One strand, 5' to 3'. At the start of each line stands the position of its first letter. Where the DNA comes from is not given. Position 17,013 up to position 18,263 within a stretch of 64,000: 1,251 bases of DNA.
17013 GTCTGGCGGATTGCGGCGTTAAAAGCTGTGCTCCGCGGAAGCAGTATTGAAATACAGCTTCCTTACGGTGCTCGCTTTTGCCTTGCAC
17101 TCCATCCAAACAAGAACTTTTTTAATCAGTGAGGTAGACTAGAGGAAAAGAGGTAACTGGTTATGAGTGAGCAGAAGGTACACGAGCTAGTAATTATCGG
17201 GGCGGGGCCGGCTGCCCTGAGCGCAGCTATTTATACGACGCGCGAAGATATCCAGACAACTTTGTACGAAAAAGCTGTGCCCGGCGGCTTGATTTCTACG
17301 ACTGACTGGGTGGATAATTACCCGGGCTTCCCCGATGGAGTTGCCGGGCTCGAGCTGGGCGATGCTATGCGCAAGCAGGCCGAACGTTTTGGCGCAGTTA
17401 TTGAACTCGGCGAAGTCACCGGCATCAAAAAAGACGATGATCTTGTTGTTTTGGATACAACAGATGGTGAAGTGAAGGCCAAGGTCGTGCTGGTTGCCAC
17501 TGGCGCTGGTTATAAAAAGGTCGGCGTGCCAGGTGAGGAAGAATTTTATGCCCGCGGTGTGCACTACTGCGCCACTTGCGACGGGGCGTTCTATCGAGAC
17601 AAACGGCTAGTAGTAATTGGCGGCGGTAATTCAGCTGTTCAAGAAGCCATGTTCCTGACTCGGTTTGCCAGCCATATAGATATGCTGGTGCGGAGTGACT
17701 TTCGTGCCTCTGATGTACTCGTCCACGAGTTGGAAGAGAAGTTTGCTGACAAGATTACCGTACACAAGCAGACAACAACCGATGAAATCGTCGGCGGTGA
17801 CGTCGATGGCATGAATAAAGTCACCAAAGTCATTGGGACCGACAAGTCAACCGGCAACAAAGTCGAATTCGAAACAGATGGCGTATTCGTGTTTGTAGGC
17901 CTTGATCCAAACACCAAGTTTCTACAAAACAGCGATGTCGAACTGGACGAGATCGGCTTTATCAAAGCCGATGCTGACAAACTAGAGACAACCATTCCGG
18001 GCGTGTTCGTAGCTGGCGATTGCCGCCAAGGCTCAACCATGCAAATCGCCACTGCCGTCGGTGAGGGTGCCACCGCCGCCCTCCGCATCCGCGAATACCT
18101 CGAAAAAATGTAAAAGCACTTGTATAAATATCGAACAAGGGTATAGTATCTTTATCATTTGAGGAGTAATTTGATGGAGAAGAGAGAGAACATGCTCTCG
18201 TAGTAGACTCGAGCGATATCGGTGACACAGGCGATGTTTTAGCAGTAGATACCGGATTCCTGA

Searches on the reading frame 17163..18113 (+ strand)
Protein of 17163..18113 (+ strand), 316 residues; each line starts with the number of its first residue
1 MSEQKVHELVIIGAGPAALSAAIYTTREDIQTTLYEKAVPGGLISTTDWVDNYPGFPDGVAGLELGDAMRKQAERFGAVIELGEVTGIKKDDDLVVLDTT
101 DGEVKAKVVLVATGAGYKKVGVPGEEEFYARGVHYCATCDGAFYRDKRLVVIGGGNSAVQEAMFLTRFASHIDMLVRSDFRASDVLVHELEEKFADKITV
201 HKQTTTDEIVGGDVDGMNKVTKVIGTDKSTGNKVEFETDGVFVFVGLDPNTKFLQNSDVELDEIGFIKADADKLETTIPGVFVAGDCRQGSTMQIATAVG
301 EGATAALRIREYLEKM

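Call 65: find_homologous_proteins(query=window:17163-18113:+, max_evalue=1e-40)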
Query window:17163-18113:+ (316 aa): 7999 proteins with E <= 1e-40 among 8000 candidates; the best 120 are listed.
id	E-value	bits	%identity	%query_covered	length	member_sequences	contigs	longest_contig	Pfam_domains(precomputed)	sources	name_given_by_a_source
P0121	3.1e-203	692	100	100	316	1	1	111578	PF01266.31,PF13450.13,PF07992.21,PF00070.34,PF13738.13,PF03486.21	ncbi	-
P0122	2.4e-188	643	91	99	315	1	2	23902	PF01946.24,PF01266.31,PF13450.13,PF00890.31,PF07992.21,PF00070.34,PF13738.13,PF03486.21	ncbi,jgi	-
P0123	2.4e-182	623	90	100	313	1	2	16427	PF01266.31,PF13450.13,PF07992.21,PF00070.34,PF13738.13,PF03486.21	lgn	-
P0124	2.6e-182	623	90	100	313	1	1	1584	PF01266.31,PF13450.13,PF07992.21,PF00070.34,PF13738.13,PF03486.21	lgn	-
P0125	4.1e-180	616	87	99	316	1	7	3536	PF01266.31,PF13450.13,PF07992.21,PF00070.34,PF13738.13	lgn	-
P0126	1.6e-178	610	87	99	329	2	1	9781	PF01266.31,PF07992.21,PF00070.34,PF13738.13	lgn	-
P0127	3.1e-177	606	88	99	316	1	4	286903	PF01266.31,PF13450.13,PF07992.21,PF00070.34,PF13738.13,PF03486.21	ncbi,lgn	-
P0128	4.1e-177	606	85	99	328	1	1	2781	PF01266.31,PF13450.13,PF07992.21,PF00070.34,PF13738.13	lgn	-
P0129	3.8e-176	603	87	99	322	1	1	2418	PF01266.31,PF13450.13,PF00890.31,PF07992.21,PF00070.34,PF13738.13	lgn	-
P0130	1.6e-175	601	86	99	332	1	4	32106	PF01266.31,PF13450.13,PF07992.21,PF00070.34,PF13738.13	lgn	-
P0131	1.0e-174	598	85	99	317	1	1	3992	PF01266.31,PF13450.13,PF07992.21,PF00070.34,PF13738.13,PF03486.21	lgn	-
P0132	2.2e-174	597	84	100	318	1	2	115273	PF01266.31,PF13450.13,PF07992.21,PF00070.34,PF13738.13,PF03486.21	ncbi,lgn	-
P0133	2.0e-172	590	83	100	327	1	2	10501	PF01266.31,PF13450.13,PF07992.21,PF00070.34,PF13738.13,PF03486.21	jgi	jgi:thioredoxin reductase (NADPH)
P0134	1.4e-171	588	84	100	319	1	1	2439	PF01266.31,PF13450.13,PF07992.21,PF00070.34,PF13738.13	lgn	-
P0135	2.7e-171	587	82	100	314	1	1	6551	PF01266.31,PF13450.13,PF00890.31,PF07992.21,PF00070.34,PF13738.13,PF03486.21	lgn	-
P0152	5.6e-167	573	83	100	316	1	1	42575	PF01266.31,PF00890.31,PF07992.21,PF00070.34,PF13738.13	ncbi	-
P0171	1.1e-164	565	82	99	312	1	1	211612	PF01266.31,PF13450.13,PF00890.31,PF07992.21,PF00070.34,PF13738.13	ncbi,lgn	-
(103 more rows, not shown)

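Call 66: find_encoding_contigs(protein=P0122, flank=10000, max_places=1)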
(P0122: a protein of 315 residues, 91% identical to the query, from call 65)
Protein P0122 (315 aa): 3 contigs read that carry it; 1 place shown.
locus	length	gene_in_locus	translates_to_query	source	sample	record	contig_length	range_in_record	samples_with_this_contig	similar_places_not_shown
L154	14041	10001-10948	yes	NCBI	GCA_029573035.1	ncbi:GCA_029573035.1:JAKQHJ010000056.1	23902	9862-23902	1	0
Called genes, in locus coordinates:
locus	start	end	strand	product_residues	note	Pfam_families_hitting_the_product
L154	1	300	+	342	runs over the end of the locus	PF02912:Phe_tRNA-synt_N (weak), PF01409:tRNA-synt_2d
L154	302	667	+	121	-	PF11750:DUF3307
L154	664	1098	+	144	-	-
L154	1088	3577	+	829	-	PF01588:tRNA_bind, PF03483:B3_4, PF03484:B5, PF17759:tRNA_synthFbeta, PF03147:FDX-ACB (weak)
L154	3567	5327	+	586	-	-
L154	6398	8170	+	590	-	PF00664:ABC_membrane, PF02463:SMC_N (weak), PF00005:ABC_tran, PF13401:AAA_22 (faint)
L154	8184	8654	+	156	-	PF00293:NUDIX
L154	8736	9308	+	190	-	PF00254:FKBP_C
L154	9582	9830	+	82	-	PF00462:Glutaredoxin, PF13417:GST_N_3 (weak)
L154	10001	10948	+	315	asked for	PF00890:FAD_binding_2 (faint), PF01946:Thi4 (faint), PF03486:HI0933_like (faint), PF07992:Pyr_redox_2, PF13450:NAD_binding_8 (faint), PF01266:DAO (weak), PF13738:Pyr_redox_3, PF00070:Pyr_redox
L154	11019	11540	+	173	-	PF00719:Pyrophosphatase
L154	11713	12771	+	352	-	PF00044:Gp_dh_N, PF02800:Gp_dh_C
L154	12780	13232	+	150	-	PF02502:LacAB_rpiB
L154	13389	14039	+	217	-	?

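Call 67: find_encoding_contigs(protein=P0127, flank=10000, max_places=1)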
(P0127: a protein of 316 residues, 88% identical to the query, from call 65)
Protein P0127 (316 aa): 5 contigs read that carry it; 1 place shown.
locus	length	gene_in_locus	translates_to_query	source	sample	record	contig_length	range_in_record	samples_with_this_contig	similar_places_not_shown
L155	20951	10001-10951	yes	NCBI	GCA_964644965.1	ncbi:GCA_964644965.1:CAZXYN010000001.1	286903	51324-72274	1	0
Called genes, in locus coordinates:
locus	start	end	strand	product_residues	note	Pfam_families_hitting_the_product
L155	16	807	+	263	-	-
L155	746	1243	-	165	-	PF04461:YajQ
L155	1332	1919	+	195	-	-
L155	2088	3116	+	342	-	PF02912:Phe_tRNA-synt_N (weak), PF01409:tRNA-synt_2d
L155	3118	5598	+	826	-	PF01588:tRNA_bind, PF03483:B3_4, PF03484:B5, PF17759:tRNA_synthFbeta, PF03147:FDX-ACB (weak)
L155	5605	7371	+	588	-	-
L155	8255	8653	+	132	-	PF00293:NUDIX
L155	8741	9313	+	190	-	PF00254:FKBP_C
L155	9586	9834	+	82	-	PF00462:Glutaredoxin, PF13417:GST_N_3 (weak)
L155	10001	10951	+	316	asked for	PF03486:HI0933_like (faint), PF07992:Pyr_redox_2, PF13450:NAD_binding_8 (faint), PF01266:DAO (weak), PF13738:Pyr_redox_3, PF00070:Pyr_redox (weak)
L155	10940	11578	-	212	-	PF03009:GDPD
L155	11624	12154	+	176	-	PF00719:Pyrophosphatase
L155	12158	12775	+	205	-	-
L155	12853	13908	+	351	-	PF00044:Gp_dh_N, PF02800:Gp_dh_C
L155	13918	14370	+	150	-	PF02502:LacAB_rpiB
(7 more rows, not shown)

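Call 68: find_encoding_contigs(protein=P0152, flank=10000, max_places=1)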
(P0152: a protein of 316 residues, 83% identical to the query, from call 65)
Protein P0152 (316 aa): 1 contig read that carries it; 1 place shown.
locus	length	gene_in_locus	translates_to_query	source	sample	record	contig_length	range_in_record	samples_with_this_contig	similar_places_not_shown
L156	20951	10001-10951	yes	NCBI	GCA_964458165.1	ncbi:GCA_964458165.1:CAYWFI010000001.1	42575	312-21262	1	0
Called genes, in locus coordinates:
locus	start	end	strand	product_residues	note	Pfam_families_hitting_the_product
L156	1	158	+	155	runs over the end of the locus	?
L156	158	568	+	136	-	-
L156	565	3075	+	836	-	PF01588:tRNA_bind, PF03483:B3_4, PF03484:B5, PF17759:tRNA_synthFbeta, PF03147:FDX-ACB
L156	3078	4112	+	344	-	-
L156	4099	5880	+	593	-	-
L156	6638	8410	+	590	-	PF00664:ABC_membrane, PF02463:SMC_N, PF00005:ABC_tran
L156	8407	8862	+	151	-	PF00293:NUDIX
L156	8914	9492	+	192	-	PF00254:FKBP_C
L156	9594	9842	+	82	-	PF00462:Glutaredoxin, PF13417:GST_N_3 (weak)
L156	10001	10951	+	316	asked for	PF00890:FAD_binding_2 (faint), PF01266:DAO (faint), PF07992:Pyr_redox_2, PF13738:Pyr_redox_3, PF00070:Pyr_redox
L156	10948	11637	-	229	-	PF03009:GDPD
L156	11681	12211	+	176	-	PF00719:Pyrophosphatase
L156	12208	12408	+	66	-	-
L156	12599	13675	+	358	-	PF00044:Gp_dh_N, PF02800:Gp_dh_C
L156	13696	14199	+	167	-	PF02502:LacAB_rpiB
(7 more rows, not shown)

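Call 69: find_encoding_contigs(protein=P0171, flank=10000, max_places=1)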
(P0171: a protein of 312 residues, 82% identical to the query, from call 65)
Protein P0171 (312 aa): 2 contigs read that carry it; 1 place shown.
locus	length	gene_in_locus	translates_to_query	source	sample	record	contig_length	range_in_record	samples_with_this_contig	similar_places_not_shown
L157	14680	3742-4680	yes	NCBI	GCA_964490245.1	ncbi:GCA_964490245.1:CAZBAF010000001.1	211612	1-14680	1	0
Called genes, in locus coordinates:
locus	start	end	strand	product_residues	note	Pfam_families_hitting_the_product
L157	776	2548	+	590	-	PF00664:ABC_membrane, PF00005:ABC_tran, PF02463:SMC_N (weak)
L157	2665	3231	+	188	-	PF00254:FKBP_C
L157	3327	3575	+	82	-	PF00462:Glutaredoxin, PF13417:GST_N_3 (weak)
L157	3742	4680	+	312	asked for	PF00890:FAD_binding_2 (faint), PF01266:DAO (faint), PF07992:Pyr_redox_2, PF13450:NAD_binding_8 (faint), PF13738:Pyr_redox_3, PF00070:Pyr_redox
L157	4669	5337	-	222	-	PF03009:GDPD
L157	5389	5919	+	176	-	PF00719:Pyrophosphatase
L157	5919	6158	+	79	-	-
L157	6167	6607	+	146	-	PF00293:NUDIX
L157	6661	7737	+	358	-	PF00044:Gp_dh_N, PF02800:Gp_dh_C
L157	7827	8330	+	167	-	PF02502:LacAB_rpiB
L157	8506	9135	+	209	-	PF00834:Ribul_P_3_epim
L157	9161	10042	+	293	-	PF00456:Transketolase_N, PF13292:DXP_synthase_N, PF00676:E1_dh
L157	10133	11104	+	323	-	PF02779:Transket_pyr, PF02780:Transketolase_C, PF22613:Transketolase_C_1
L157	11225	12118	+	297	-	PF00892:EamA (weak)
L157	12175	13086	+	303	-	PF01116:F_bP_aldolase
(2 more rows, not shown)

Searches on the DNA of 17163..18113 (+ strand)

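Call 77: search_rna_families(sources=[L154, L155, L156, L157], threshold=gathering)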
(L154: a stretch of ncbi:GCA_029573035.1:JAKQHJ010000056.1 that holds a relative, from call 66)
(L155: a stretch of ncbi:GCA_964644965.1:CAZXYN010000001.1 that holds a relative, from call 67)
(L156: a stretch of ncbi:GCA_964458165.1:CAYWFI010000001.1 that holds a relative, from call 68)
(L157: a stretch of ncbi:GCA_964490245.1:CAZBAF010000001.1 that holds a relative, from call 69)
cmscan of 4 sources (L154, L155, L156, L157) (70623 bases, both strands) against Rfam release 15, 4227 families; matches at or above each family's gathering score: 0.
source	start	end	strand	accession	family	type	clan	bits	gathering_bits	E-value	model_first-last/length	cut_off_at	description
